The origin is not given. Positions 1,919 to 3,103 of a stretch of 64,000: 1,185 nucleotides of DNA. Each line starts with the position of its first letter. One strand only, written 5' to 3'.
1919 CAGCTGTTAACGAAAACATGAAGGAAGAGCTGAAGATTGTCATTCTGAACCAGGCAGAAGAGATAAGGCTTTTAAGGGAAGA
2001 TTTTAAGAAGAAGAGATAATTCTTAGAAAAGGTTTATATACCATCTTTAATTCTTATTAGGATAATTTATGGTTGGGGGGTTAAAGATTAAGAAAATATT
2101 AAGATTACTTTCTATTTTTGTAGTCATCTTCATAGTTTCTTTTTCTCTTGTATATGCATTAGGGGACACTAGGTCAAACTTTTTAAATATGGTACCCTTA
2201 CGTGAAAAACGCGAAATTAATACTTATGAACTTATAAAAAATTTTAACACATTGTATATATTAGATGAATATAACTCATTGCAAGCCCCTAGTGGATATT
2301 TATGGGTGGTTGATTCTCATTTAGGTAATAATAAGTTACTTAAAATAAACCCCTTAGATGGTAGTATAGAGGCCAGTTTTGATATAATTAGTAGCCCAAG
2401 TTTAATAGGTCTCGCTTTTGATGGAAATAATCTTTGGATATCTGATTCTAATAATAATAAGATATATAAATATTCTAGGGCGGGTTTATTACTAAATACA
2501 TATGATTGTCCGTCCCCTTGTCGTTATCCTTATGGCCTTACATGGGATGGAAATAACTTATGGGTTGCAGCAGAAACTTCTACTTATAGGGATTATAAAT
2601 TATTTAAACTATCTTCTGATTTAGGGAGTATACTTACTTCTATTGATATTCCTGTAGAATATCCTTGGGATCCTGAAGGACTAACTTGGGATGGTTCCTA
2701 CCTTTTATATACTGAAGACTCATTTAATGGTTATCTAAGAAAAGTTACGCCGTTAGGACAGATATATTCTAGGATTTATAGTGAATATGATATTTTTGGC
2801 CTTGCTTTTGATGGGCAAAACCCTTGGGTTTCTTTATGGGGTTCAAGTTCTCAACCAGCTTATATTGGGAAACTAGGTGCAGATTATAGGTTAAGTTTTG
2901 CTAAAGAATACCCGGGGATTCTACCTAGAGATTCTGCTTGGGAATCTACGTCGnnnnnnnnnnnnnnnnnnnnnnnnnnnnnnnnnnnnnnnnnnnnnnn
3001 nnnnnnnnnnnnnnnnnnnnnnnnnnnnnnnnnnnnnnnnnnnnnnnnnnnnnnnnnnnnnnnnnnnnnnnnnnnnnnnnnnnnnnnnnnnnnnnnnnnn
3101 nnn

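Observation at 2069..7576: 1835-aa chimeric exoprotein with two internal perfect DNA-level tandem duplications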

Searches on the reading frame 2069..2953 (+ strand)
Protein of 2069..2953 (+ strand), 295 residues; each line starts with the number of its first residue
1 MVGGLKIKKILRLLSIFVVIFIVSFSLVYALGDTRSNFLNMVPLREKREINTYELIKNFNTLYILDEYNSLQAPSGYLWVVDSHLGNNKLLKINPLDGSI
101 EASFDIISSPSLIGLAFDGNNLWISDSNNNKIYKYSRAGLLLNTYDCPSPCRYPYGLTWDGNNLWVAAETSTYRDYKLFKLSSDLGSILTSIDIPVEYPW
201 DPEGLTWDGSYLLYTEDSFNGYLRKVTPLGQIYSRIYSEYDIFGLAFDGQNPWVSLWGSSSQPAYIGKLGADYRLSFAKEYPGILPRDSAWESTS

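Call 48: search_protein_families(library=pfam, proteins=[window:2069-2953:+], max_evalue=10)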
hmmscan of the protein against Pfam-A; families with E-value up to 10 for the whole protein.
window:2069-2953:+ (295 aa): 4 families
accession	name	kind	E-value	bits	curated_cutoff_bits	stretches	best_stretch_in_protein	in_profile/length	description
PF24684.1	Vgb_lyase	-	0.00034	20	50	1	73-168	21-114/290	Virginiamycin B lyase family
PF01436.27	NHL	-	0.002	18.5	20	1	114-132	6-25/28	NHL repeat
PF13449.12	Phytase-like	-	0.0062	16.9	27.6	1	114-149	72-108/284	Esterase-like activity of phytase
PF08450.18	SGL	-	0.0082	16.2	26.3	1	88-199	115-227/246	SMP-30/Gluconolactonase/LRE-like region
